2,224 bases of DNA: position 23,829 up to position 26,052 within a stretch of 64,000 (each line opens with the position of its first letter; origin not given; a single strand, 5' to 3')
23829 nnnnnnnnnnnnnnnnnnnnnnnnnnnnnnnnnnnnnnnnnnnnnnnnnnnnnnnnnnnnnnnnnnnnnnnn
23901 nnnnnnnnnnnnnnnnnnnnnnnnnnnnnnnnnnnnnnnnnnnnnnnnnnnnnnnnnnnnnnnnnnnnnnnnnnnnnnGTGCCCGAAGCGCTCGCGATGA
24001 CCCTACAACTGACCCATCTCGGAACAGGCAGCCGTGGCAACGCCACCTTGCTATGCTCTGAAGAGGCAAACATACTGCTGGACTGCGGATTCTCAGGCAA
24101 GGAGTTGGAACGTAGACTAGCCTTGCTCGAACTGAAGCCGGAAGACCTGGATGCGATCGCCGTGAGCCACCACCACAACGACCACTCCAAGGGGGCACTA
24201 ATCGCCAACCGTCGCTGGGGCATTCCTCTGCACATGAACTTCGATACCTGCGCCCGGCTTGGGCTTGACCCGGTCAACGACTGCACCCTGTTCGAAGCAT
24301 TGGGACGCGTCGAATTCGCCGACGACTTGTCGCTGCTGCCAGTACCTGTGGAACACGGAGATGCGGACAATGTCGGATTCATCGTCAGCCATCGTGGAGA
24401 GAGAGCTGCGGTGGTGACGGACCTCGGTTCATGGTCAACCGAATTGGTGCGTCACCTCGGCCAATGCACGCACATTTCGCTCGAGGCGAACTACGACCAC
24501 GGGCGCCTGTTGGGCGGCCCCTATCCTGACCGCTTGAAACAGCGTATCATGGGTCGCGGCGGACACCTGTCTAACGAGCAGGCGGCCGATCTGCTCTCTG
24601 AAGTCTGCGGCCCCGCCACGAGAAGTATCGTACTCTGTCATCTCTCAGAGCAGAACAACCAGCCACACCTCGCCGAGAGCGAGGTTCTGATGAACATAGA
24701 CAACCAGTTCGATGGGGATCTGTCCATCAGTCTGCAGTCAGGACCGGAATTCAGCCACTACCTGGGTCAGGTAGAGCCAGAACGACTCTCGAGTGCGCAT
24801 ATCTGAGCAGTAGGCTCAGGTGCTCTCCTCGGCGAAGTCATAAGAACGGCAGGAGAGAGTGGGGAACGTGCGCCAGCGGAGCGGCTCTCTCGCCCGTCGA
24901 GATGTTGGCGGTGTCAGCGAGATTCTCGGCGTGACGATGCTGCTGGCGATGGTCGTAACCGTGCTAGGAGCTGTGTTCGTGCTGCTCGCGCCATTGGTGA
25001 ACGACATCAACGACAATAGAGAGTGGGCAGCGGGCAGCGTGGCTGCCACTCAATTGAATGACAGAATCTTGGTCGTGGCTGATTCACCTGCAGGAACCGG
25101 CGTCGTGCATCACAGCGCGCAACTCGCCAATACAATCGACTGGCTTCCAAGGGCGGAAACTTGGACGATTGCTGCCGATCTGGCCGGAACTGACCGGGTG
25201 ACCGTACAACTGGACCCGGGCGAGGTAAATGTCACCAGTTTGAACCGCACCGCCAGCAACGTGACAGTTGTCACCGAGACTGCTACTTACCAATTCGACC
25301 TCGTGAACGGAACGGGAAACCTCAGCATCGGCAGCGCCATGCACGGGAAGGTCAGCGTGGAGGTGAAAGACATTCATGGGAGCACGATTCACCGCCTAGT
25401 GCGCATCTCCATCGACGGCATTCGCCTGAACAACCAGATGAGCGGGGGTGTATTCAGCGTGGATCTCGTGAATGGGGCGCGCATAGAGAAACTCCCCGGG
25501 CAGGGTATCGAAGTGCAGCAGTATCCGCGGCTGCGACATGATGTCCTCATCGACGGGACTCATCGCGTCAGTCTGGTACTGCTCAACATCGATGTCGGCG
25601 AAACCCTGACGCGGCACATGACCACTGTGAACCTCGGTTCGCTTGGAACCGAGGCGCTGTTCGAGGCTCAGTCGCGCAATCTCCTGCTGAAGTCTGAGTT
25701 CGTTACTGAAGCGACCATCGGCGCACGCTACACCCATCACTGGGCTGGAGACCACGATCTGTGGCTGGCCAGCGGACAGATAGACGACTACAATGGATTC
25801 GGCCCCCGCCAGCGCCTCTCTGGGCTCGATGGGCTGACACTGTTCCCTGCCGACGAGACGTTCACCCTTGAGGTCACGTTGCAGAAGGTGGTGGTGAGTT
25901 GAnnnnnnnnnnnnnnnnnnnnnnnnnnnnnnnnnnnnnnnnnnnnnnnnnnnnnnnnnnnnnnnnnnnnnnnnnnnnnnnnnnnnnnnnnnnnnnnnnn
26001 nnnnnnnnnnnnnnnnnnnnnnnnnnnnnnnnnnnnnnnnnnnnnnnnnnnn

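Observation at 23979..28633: Operon-like run of an MBL-fold hydrolase plus three proteins with archaeal pilin/FlaF-FlaG-like N-terminal domains (one 749 aa)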

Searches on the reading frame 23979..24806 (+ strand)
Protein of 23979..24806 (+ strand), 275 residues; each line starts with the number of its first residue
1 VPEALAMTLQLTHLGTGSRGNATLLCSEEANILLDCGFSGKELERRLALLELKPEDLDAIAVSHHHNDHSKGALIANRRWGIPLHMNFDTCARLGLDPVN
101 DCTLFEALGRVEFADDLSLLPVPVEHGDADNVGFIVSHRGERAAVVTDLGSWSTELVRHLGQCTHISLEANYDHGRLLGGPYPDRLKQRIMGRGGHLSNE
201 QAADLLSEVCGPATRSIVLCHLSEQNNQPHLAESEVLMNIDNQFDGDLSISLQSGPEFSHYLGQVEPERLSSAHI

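Call 4: search_protein_families(library=pfam, proteins=[window:23979-24806:+], max_evalue=1)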
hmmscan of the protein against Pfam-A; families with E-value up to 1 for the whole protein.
window:23979-24806:+ (275 aa): 4 families
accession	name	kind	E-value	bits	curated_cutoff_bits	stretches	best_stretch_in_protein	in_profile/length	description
PF12706.13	Lactamase_B_2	-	5.9e-15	55.8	27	1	31-221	2-199/200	Beta-lactamase superfamily domain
PF00753.33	Lactamase_B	-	1.4e-12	48.4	22.7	1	16-89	2-76/196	Metallo-beta-lactamase superfamily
PF16661.11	Lactamase_B_6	-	0.034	13.9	27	1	25-72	2-51/193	Metallo-beta-lactamase superfamily domain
PF13483.12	Lactamase_B_3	-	0.037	14.4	24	1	21-101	8-58/160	Beta-lactamase superfamily domain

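Call 14: search_protein_families(library=ncbifam, proteins=[window:23979-24806:+], max_evalue=1)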
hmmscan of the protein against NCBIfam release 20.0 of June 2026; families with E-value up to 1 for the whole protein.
window:23979-24806:+ (275 aa): 27 families (the best 25 are shown)
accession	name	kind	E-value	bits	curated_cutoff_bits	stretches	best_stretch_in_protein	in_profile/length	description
TIGR02651.1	RNase_Z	equivalog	2.3e-06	26.9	292.95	1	21-72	19-67/302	ribonuclease Z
TIGR03675.1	arCOG00543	equivalog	6.5e-06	24.6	580.2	1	11-70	177-242/631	beta-CASP ribonuclease aCPSF1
TIGR03307.1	PhnP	equivalog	6.8e-06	25.6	272.25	1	22-160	39-174/249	phosphonate metabolism protein PhnP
NF045584.1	cas14_MBL_CASP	equivalog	9e-05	21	800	1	20-70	14-64/612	type VII CRISPR-associated protein Cas14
NF001911.0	PRK00685.1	equivalog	0.00013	21.5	144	1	22-130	10-113/228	metal-dependent hydrolase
NF000456.2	blaMSI-1_fam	exception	0.00014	21.2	550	1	18-73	45-103/289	MSI-1 family subclass B3 metallo-beta-lactamase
NF000805.0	PRK00055.2-3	equivalog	0.00017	21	416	1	21-72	23-71/307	ribonuclease Z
NF000801.0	PRK00055.1-3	equivalog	0.00026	20.1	252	1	22-72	22-69/307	ribonuclease Z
NF041809.1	Avs1a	equivalog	0.00028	19.8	420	1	18-74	5-64/387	AVAST type 1 anti-phage system MBL fold metallo-hydrolase Avs1a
NF040874.1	blaPJM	exception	0.00052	19.7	630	1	21-74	59-114/301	PJM family subclass B3 metallo-beta-lactamase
NF002553.0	PRK02113.1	equivalog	0.00086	18.8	386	1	22-72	37-82/252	MBL fold metallo-hydrolase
NF033105.1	bla_subclass_B3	equivalog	0.0017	17.7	240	1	22-72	25-77/257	subclass B3 metallo-beta-lactamase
NF047919.1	lactonase_YtnP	equivalog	0.0053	16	425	1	42-73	85-116/274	YtnP family quorum-quenching lactonase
NF012229.1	bla_class_B_core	domain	0.0083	16.3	100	1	24-90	19-84/139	metallo-beta-lactamase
NF000439.2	blaAIM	exception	0.0086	15.7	675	1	21-75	59-115/303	AIM family subclass B3 metallo-beta-lactamase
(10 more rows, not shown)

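Call 59: search_solved_structures(query=window:23979-24806:+, max_evalue=0.001)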
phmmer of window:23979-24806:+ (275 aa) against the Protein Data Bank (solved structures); distinct sequences matched with E-value up to 0.001: 5.
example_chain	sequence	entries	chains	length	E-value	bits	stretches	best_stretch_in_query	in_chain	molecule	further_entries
2dkf_A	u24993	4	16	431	0.00043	23.3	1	19-70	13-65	metallo-beta-lactamase superfamily protein | Ribonuclease TTHA0252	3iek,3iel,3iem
3ie2_A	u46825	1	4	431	0.00046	23.2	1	19-70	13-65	Ribonuclease TTHA0252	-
3idz_A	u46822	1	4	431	0.00046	23.2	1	19-70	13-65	Ribonuclease TTHA0252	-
3ie0_A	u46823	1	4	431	0.00047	23.1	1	19-70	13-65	Ribonuclease TTHA0252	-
3ie1_A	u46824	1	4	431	0.0005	23.1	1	19-70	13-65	Ribonuclease TTHA0252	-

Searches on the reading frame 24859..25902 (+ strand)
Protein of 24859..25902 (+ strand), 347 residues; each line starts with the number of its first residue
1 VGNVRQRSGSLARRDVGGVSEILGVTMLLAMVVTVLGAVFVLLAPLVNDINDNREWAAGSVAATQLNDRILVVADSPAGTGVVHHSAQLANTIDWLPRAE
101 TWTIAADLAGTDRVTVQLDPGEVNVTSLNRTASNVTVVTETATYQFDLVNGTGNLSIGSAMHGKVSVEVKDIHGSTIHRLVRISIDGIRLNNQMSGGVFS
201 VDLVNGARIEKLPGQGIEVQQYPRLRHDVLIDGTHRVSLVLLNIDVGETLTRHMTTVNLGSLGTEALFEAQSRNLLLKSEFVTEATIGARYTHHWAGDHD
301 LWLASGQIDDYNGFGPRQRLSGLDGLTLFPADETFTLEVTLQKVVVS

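Call 4: search_protein_families(library=pfam, proteins=[window:24859-25902:+], max_evalue=1)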
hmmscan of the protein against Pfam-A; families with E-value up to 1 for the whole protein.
window:24859-25902:+ (347 aa): 2 families
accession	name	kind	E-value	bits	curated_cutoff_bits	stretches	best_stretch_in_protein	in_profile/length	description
PF23960.2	DUF7289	-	0.0022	18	27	1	18-76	2-60/238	Family of unknown function (DUF7289)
PF24770.2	Ig-CFAP74_2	-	0.1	13.5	27.4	1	246-273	15-42/185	CFAP74 second Ig-like domain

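Call 14: search_protein_families(library=ncbifam, proteins=[window:24859-25902:+], max_evalue=1)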
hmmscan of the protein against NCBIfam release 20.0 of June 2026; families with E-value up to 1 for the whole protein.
window:24859-25902:+ (347 aa): 1 family
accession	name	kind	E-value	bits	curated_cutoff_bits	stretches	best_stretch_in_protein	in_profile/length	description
NF004927.0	PRK06286.1-2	equivalog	0.028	14.8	138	1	12-49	38-75/87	putative monovalent cation/H+ antiporter subunit G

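Call 61: search_solved_structures(query=A4, max_evalue=1, show_alignments=2)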
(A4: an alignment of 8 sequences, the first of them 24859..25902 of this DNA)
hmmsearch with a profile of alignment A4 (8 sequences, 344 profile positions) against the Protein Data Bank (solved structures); distinct sequences matched with E-value up to 1: 0.
